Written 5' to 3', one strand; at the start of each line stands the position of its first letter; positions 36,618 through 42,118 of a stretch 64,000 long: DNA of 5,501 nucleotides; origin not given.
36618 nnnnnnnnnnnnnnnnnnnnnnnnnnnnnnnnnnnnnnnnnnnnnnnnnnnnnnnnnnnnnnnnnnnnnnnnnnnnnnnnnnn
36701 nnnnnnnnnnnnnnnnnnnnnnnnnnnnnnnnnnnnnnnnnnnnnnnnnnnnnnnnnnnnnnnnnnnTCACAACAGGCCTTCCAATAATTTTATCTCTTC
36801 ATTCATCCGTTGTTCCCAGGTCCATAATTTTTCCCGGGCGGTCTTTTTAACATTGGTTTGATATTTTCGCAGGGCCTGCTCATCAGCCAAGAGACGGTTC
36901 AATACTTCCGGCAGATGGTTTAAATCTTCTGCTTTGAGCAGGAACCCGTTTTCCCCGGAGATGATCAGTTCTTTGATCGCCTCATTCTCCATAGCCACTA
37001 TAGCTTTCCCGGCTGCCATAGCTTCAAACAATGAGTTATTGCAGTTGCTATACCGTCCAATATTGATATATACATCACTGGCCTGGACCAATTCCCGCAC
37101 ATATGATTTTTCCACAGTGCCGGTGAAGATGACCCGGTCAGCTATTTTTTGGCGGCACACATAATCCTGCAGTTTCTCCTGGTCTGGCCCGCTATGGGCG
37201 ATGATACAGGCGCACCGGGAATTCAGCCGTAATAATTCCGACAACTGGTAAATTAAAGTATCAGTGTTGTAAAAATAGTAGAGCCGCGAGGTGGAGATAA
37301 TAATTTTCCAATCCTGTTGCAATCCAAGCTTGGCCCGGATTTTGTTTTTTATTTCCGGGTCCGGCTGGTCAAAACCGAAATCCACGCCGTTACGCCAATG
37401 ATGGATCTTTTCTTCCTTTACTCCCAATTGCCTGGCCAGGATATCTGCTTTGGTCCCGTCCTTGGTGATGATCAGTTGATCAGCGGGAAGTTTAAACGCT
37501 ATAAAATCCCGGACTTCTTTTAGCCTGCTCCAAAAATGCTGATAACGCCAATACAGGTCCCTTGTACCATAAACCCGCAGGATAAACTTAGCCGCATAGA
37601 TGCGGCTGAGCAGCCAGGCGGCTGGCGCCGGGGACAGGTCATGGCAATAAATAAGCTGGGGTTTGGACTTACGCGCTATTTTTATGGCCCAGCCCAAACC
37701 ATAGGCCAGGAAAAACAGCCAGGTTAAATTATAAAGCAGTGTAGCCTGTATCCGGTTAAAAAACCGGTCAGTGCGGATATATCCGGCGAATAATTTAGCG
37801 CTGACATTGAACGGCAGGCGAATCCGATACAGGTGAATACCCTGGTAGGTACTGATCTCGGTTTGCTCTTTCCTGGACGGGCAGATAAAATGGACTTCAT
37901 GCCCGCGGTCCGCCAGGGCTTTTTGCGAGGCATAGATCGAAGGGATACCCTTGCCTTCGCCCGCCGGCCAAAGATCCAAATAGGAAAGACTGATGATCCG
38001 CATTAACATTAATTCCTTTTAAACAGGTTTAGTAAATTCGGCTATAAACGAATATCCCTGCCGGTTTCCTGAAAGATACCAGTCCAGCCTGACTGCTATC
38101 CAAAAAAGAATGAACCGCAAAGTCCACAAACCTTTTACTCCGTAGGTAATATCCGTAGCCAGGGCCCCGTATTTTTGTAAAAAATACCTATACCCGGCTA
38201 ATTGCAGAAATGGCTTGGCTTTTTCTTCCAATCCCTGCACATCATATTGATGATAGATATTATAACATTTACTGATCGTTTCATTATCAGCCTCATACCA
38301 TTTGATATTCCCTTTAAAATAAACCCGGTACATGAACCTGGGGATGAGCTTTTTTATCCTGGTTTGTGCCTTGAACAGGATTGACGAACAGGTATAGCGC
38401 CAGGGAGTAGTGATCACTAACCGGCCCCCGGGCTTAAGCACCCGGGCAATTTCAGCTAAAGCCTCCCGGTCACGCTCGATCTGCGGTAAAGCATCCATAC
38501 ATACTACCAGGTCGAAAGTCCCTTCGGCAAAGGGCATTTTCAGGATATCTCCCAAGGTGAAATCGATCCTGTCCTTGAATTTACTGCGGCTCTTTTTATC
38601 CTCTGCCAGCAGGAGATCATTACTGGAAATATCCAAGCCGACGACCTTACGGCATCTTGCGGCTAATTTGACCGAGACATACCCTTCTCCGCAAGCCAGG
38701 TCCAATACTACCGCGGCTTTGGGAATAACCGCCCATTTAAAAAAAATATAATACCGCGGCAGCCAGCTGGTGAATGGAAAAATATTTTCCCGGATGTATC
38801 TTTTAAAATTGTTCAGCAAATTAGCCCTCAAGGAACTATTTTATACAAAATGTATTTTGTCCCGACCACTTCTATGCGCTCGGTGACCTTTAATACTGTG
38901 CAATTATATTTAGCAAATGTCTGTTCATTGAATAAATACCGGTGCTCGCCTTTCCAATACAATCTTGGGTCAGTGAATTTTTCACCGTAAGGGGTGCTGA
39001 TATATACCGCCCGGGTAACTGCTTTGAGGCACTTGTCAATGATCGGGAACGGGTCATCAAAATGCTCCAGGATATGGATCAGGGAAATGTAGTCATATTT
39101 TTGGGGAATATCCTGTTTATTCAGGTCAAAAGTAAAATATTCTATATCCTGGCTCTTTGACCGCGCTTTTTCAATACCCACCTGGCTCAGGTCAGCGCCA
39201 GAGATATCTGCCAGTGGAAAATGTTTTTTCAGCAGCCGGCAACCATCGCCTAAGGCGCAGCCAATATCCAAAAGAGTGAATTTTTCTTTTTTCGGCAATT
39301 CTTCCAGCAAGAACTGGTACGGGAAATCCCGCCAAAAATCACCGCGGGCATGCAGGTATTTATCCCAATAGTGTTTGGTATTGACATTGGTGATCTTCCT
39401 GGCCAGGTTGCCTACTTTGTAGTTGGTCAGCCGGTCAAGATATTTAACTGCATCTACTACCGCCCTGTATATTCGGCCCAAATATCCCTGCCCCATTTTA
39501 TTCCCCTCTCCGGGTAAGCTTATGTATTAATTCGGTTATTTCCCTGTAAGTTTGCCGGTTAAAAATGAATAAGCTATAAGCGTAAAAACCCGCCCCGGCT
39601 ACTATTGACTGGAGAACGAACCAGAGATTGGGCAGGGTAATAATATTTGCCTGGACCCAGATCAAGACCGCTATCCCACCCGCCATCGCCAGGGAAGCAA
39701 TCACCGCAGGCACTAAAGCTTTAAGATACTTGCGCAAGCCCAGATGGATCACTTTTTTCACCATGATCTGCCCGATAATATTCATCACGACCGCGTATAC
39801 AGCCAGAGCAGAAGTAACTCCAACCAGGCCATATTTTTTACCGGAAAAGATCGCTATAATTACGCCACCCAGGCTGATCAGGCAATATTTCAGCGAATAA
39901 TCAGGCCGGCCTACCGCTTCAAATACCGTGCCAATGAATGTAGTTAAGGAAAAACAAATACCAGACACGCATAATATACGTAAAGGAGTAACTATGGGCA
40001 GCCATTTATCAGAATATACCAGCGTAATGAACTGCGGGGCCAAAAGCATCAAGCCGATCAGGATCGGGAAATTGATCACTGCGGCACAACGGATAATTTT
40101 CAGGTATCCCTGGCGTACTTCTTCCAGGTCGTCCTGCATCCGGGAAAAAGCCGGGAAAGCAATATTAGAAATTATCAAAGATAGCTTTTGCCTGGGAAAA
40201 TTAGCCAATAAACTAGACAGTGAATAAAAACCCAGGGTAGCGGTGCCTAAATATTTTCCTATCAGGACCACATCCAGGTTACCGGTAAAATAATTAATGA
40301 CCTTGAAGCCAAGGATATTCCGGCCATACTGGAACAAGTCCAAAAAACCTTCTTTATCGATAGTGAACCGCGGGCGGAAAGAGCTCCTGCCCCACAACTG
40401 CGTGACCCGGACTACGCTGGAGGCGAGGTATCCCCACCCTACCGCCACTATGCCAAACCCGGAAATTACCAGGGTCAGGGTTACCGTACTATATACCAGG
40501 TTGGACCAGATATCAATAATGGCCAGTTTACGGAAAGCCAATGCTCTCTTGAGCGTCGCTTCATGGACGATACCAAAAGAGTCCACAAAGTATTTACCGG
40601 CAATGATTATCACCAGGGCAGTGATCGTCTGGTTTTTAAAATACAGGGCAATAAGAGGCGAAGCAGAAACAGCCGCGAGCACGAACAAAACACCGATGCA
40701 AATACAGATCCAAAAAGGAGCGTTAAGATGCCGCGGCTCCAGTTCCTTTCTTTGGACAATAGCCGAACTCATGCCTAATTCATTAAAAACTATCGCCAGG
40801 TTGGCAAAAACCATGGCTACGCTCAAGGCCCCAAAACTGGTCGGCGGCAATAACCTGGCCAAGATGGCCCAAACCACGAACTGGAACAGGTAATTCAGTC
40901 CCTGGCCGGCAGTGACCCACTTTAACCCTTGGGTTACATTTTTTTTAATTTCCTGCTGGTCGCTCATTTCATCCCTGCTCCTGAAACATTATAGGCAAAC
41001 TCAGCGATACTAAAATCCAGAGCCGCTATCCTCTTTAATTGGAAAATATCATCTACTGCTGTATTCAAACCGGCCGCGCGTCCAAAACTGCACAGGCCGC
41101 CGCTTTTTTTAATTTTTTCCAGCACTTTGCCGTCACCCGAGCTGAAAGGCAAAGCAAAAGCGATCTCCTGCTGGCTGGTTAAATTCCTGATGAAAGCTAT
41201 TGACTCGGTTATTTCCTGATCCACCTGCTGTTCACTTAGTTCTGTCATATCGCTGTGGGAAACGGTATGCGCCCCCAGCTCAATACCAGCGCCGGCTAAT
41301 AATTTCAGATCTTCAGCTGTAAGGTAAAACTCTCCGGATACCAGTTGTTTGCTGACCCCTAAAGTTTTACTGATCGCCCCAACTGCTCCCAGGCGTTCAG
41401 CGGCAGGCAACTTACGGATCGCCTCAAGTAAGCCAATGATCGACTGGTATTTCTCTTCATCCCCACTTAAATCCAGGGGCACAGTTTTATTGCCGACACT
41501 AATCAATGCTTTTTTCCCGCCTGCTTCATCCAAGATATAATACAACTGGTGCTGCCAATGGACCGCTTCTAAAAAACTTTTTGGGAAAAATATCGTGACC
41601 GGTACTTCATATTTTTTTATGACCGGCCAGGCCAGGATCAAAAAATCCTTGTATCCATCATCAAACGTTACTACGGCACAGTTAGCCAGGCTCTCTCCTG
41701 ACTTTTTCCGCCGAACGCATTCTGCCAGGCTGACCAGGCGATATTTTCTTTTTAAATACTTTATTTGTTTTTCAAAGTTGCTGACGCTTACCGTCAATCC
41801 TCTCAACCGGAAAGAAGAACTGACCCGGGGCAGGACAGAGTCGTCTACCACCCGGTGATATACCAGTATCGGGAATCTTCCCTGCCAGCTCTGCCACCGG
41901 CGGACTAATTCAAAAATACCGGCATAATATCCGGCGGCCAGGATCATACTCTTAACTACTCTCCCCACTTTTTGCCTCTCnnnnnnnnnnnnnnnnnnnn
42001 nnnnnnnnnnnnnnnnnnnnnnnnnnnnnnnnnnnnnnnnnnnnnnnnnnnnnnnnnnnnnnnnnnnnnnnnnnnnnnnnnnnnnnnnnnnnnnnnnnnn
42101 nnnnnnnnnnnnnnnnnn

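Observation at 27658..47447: Heavily methylating glycan locus with two radical SAM enzymes (one B12-dependent) and a TagF-like transferase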

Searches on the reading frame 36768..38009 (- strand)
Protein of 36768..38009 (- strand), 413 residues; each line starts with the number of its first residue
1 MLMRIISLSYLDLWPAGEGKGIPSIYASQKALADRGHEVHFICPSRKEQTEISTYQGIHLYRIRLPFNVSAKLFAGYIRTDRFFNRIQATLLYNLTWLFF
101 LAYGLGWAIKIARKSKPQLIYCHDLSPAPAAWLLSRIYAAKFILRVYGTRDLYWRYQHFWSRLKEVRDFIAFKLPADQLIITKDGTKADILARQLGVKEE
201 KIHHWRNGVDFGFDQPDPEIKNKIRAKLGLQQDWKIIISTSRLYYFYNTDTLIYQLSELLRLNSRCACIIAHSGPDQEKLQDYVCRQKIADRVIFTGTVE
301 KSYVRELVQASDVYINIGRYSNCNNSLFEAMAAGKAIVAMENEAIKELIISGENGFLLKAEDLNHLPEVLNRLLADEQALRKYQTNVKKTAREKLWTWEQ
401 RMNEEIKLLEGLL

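Call 4: search_protein_families(library=pfam, proteins=[window:36768-38009:-], max_evalue=0.01)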
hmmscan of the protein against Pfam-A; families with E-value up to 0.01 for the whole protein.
window:36768-38009:- (413 aa): 7 families
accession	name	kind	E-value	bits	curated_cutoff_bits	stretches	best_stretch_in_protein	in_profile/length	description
PF00534.26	Glycos_transf_1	-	3.1e-23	82.6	26.4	1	221-389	2-171/172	Glycosyl transferases group 1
PF13692.12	Glyco_trans_1_4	-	3.8e-21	76.3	27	1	235-376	2-142/142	Glycosyl transferases group 1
PF13439.12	Glyco_transf_4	-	1.3e-14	55.1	28.5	1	30-210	13-167/170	Glycosyltransferase Family 4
PF13579.12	Glyco_trans_4_4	-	1.9e-09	38.5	29.7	1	30-208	12-158/158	Glycosyl transferase 4-like domain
PF13524.12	Glyco_trans_1_2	-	2.5e-09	37.7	25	1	292-404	28-141/144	Glycosyl transferase-like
PF13477.12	Glyco_trans_4_2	-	1.1e-08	35.8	23.4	1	30-94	18-80/139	Glycosyl transferase 4-like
PF08323.17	Glyco_transf_5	-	0.003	17.8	22.7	1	30-144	27-163/239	Starch synthase catalytic domain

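Call 8: search_protein_families(library=ncbifam, proteins=[window:36768-38009:-], max_evalue=0.00001)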
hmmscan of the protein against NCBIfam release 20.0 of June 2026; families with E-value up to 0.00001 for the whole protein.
window:36768-38009:- (413 aa): 21 families
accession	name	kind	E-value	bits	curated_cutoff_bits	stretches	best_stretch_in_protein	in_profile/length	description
TIGR04063.1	stp3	hypoth_equivalog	2.6e-24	85.8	442.05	1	176-400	158-383/397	TIGR04063 family PEP-CTERM/XrtA system glycosyltransferase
TIGR03999.1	thiol_BshA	equivalog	2e-21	76.4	273.7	1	201-394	168-356/375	N-acetyl-alpha-D-glucosaminyl L-malate synthase BshA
TIGR03088.1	stp2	hypoth_equivalog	1.3e-18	67.2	409.05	1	188-401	148-362/374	TIGR03088 family PEP-CTERM/XrtA system glycosyltransferase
TIGR02149.1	glgA_Coryne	subfamily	1.4e-16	60.7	302.4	1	175-404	144-382/391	glycogen synthase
NF050063.1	ProtGlycPglJ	equivalog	1.1e-14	54.5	500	1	167-393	135-349/363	N-acetylgalactosamine-N,N'-diacetylbacillosaminyl-diphospho-undecaprenol 4-alpha-N-acetylgalactosaminyltransferase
TIGR04157.1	glyco_rSAM_CFB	subfamily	2.6e-14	53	400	1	176-378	170-368/406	TIGR04157 family glycosyltransferase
NF038295.1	EPS_HpsP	equivalog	6.6e-14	51.7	550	1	215-408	187-383/388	hormogonium polysaccharide biosynthesis glycosyltransferase HpsP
NF049988.1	MGlcDAGSynMgs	equivalog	1.3e-13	51.1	400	1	218-392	197-369/398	alpha-monoglucosyldiacylglycerol synthase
TIGR03449.1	mycothiol_MshA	equivalog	1e-12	47.7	462.5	1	176-400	165-391/406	D-inositol-3-phosphate glycosyltransferase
NF047684.1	TeichurnBiosyTuaC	equivalog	1.1e-12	47.6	550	1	207-393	192-371/391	teichuronic acid biosynthesis protein TuaC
NF041876.1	EPS_EpsE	equivalog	1.5e-12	47.5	400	1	239-393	219-378/389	exopolysaccharide biosynthesis GT4 family glycosyltransferase EpsE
NF047880.1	glyco_SdgA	exception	1.7e-09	36.8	800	1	235-392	316-472/488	serine-aspartate repeat adhesin O-glycosyltransferase SdgA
NF053787.1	GlcN_PG_synth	equivalog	2.7e-09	36.3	480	1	194-406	160-353/361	N-acetylglucosaminyl phosphatidylglycerol synthase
NF038229.1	Glyco4_Geo_Pelo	equivalog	5.7e-09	35.4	400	1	180-394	113-319/338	GPMC system family 4 glycosyltransferase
NF007640.0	PRK10307.1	subfamily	8.3e-08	31.5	276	1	192-395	186-391/411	WcaI family glycosyltransferase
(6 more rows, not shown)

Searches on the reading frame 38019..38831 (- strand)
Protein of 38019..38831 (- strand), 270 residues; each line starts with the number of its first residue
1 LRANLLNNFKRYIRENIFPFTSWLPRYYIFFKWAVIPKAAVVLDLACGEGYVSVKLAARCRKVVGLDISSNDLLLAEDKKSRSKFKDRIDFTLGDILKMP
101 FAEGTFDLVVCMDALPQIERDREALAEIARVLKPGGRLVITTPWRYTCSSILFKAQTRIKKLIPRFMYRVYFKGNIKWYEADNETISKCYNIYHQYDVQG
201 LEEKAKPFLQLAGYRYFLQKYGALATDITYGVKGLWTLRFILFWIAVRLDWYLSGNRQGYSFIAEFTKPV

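Call 4: search_protein_families(library=pfam, proteins=[window:38019-38831:-], max_evalue=0.01)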
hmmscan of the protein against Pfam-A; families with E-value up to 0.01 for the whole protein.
window:38019-38831:- (270 aa): 20 families
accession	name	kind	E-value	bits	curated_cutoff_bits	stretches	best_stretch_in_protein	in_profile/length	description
PF08241.18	Methyltransf_11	-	1.2e-24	87.2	21.2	1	43-140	1-95/95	Methyltransferase domain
PF13847.12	Methyltransf_31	-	1.1e-23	84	27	1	38-144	3-113/145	Methyltransferase domain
PF13649.12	Methyltransf_25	-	3.7e-23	82.5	27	1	42-136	1-97/97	Methyltransferase domain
PF01209.24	Ubie_methyltran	-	2.4e-15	56.9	20.1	1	39-166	48-177/233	ubiE/COQ5 methyltransferase family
PF08242.18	Methyltransf_12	-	2e-14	54.6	30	1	43-138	1-98/98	Methyltransferase domain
PF13489.12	Methyltransf_23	-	3.6e-12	46.8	27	1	36-179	20-145/164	Methyltransferase domain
PF05175.20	MTS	-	3.5e-07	30.5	23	1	40-155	33-153/170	Methyltransferase small domain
PF20922.3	Anamorsin_N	-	9.7e-07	29.1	27.1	1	95-144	41-91/163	Anamorsin, N-terminal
PF05148.21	Methyltransf_8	-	1.5e-05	25.5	27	1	38-141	72-157/219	Hypothetical methyltransferase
PF12847.13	Methyltransf_18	-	3.4e-05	24.3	27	1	35-111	11-88/151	Methyltransferase domain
PF05401.17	NodS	-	0.00015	22.1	24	1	39-150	44-154/201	Nodulation protein S (NodS)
PF03141.22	Methyltransf_29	-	0.00015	21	23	1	97-191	173-268/506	Putative S-adenosyl-L-methionine-dependent methyltransferase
PF08003.17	Methyltransf_9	-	0.00016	21.2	23.8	1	39-142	116-219/315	Protein of unknown function (DUF1698)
PF05724.17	TPMT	-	0.00051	20.2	26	1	46-141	45-155/218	Thiopurine S-methyltransferase (TPMT)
PF03291.22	mRNA_G-N7_MeTrfase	-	0.00069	19.2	26.6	1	39-175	62-213/315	mRNA (guanine-N(7))-methyltransferase domain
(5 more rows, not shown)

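Call 8: search_protein_families(library=ncbifam, proteins=[window:38019-38831:-], max_evalue=0.00001)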
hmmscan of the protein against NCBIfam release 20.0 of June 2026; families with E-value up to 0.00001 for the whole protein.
window:38019-38831:- (270 aa): 40 families (the best 25 are shown)
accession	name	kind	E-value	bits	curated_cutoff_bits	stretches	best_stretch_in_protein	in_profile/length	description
TIGR01934.1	MenG_MenH_UbiE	subfamily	1.1e-19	70.6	158.35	1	32-151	33-152/223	ubiquinone/menaquinone biosynthesis methyltransferase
NF001244.0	PRK00216.1-5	equivalog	7.4e-19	68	216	1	31-144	41-157/236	bifunctional demethylmenaquinone methyltransferase/2-methoxy-6-polyprenyl-1,4-benzoquinol methylase UbiE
NF001241.0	PRK00216.1-2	equivalog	2e-16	60.3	327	1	39-164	52-171/231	demethylmenaquinone methyltransferase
NF045667.1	MTase_DVU1556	equivalog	2.3e-16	59.9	155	1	34-141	18-120/213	DVU_1556 family methyltransferase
NF043040.1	corrin_prot_MT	hypoth_equivalog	2.7e-16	59.7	180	1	38-141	41-148/216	corrinoid protein-associated methyltransferase CpaM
TIGR02072.1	BioC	equivalog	3.6e-16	59.7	184.95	1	39-145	35-137/244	malonyl-ACP O-methyltransferase BioC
NF041537.1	ArsM_AhpD_UU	exception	7e-15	54.6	510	1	35-141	73-181/345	arsenite methyltransferase/AhpD domain selenoprotein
TIGR01983.1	UbiG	equivalog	8.5e-15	54.7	102.95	1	40-151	51-162/228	bifunctional 2-polyprenyl-6-hydroxyphenol methylase/3-demethylubiquinol 3-O-methyltransferase UbiG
TIGR02021.1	BchM-ChlM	equivalog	1.6e-14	53.8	158.9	1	38-165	54-174/218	magnesium protoporphyrin IX methyltransferase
NF001243.0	PRK00216.1-4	equivalog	1.6e-13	50.5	235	1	36-142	45-153/237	demethylmenaquinone methyltransferase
TIGR02752.1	MenG_heptapren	equivalog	4.4e-13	49.3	419.85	1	37-141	44-150/231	demethylmenaquinone methyltransferase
NF007610.0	PRK10258.1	equivalog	5.4e-13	48.8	342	1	39-142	43-140/251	malonyl-ACP O-methyltransferase BioC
NF041820.1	daptide_MTase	equivalog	5.6e-13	48.9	175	1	41-145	39-147/243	daptide-type RiPP biosynthesis methyltransferase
NF041536.1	ArsM_DUF2284_UU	exception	9.2e-13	47.3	575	1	35-141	73-181/459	arsenite methyltransferase/DUF2284 domain selenoprotein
TIGR04345.1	ovoA_Cterm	equivalog_domain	1.1e-12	48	170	1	84-148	113-177/242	putative 4-mercaptohistidine N1-methyltransferase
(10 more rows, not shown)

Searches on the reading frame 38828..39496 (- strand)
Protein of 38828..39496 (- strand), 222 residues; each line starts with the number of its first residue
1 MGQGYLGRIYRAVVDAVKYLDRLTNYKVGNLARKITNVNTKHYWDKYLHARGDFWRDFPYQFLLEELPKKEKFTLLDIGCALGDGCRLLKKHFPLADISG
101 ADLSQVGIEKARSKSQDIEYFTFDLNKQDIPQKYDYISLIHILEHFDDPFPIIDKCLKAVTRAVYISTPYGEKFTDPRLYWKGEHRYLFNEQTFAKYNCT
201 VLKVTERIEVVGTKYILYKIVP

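Call 5: search_protein_families(library=pfam, proteins=[window:38828-39496:-], max_evalue=0.01)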
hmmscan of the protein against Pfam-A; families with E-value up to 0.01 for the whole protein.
window:38828-39496:- (222 aa): 8 families
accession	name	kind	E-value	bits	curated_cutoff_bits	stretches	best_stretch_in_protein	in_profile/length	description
PF13489.12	Methyltransf_23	-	3.4e-12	46.8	27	1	48-169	2-119/164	Methyltransferase domain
PF08242.18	Methyltransf_12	-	4.5e-10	40.6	30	1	76-160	1-92/98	Methyltransferase domain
PF13649.12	Methyltransf_25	-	4.8e-08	34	27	1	76-158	2-87/97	Methyltransferase domain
PF08241.18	Methyltransf_11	-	1.5e-07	32.4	21.2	1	76-159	1-86/95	Methyltransferase domain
PF13847.12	Methyltransf_31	-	5.6e-06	26.5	27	1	70-161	2-102/145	Methyltransferase domain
PF00891.24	Methyltransf_2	-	0.00016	21.5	22.3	1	74-163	65-155/210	O-methyltransferase domain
PF05175.20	MTS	-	0.0014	18.8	23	1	60-136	20-101/170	Methyltransferase small domain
PF02353.26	CMAS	-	0.0049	16.6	27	0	62-147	53-141/273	Mycolic acid cyclopropane synthetase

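Call 9: search_protein_families(library=ncbifam, proteins=[window:38828-39496:-], max_evalue=0.00001)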
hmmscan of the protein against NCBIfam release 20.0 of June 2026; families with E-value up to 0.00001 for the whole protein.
window:38828-39496:- (222 aa): 4 families
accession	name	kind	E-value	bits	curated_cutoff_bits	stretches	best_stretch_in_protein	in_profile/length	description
NF002463.0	PRK01683.1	equivalog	7.3e-10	38.9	297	1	44-148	4-108/258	trans-aconitate 2-methyltransferase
TIGR01983.1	UbiG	equivalog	7.5e-07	28.7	102.95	1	68-161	46-144/228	bifunctional 2-polyprenyl-6-hydroxyphenol methylase/3-demethylubiquinol 3-O-methyltransferase UbiG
NF010703.0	PRK14103.1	equivalog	7.5e-06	25.5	320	0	45-128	3-84/256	trans-aconitate 2-methyltransferase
TIGR02072.1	BioC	equivalog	9e-06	25.7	184.95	0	63-173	23-139/244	malonyl-ACP O-methyltransferase BioC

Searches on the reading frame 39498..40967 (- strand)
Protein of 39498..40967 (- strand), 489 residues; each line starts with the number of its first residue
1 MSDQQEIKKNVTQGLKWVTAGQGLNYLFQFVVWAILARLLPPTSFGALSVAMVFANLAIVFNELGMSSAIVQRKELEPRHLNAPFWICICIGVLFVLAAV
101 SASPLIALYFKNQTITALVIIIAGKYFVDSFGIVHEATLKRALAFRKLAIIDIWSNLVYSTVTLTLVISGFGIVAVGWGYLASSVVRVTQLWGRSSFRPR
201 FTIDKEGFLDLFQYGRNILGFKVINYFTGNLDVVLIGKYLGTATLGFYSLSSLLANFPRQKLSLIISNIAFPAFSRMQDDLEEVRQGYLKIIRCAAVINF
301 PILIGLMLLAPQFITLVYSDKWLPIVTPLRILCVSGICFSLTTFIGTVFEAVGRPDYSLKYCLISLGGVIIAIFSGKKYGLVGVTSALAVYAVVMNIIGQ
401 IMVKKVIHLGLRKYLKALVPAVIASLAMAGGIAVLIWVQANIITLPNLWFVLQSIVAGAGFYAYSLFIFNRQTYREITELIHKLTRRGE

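Call 5: search_protein_families(library=pfam, proteins=[window:39498-40967:-], max_evalue=0.01)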
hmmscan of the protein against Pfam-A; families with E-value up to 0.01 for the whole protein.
window:39498-40967:- (489 aa): 2 families
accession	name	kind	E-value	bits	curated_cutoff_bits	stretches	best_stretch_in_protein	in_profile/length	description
PF13440.11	Polysacc_synt_3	-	2.8e-77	260.3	23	1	35-326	1-292/293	Polysaccharide biosynthesis protein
PF01943.22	Polysacc_synt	-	3.1e-33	115.8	28.2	1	12-278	2-274/274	Polysaccharide biosynthesis protein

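Call 9: search_protein_families(library=ncbifam, proteins=[window:39498-40967:-], max_evalue=0.00001)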
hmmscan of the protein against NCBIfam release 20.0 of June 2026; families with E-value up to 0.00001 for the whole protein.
window:39498-40967:- (489 aa): 3 families
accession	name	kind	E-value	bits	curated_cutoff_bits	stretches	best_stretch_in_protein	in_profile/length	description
NF007773.0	PRK10459.1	equivalog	5.4e-85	286.2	273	1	7-482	3-480/492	MOP flippase family protein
NF047674.1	TeichurnBiosyTuaB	equivalog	5.4e-74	249.9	580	1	6-465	3-465/469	teichuronic acid biosynthesis protein TuaB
NF058658.1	Oglyco_Wzx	exception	9.6e-61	206.2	720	1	2-483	2-477/478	O-glycosylation flippase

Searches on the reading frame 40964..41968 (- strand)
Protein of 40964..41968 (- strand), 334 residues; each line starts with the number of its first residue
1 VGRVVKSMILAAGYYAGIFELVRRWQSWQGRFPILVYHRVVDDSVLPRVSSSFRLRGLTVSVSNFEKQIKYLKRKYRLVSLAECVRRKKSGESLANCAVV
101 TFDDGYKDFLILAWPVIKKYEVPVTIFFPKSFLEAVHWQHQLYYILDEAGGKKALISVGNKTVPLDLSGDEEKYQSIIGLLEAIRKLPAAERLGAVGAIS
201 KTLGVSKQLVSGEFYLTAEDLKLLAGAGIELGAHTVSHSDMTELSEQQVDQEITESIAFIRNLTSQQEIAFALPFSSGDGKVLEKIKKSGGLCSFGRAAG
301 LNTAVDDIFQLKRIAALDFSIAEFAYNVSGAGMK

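Call 5: search_protein_families(library=pfam, proteins=[window:40964-41968:-], max_evalue=0.01)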
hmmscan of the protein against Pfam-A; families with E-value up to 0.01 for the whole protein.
window:40964-41968:- (334 aa): 1 family
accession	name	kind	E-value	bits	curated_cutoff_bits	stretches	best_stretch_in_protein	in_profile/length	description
PF01522.26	Polysacc_deac_1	-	9.1e-18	64.8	23.1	2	218-290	48-120/124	Polysaccharide deacetylase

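Call 9: search_protein_families(library=ncbifam, proteins=[window:40964-41968:-], max_evalue=0.00001)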
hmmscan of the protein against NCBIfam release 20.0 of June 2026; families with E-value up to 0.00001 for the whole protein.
window:40964-41968:- (334 aa): 5 families
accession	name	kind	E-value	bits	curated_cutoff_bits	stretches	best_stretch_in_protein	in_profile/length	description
TIGR03938.2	deacetyl_PgaB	equivalog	3.9e-16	58.5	321.9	1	32-135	3-103/621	poly-beta-1,6-N-acetyl-D-glucosamine N-deacetylase PgaB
TIGR03933.1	PIA_icaB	equivalog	6e-14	52.2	248.35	1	35-128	6-104/245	intercellular adhesin biosynthesis polysaccharide N-deacetylase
NF011177.0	PRK14582.1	equivalog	5.4e-11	41.5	923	1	30-124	47-135/671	poly-beta-1,6-N-acetyl-D-glucosamine N-deacetylase PgaB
NF011176.0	PRK14581.1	equivalog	1.9e-09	36.2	1091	1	24-124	43-135/673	poly-beta-1,6-N-acetyl-D-glucosamine N-deacetylase PgaB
TIGR02884.1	spore_pdaA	equivalog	6.5e-06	26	298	0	211-274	71-135/224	delta-lactam-biosynthetic de-N-acetylase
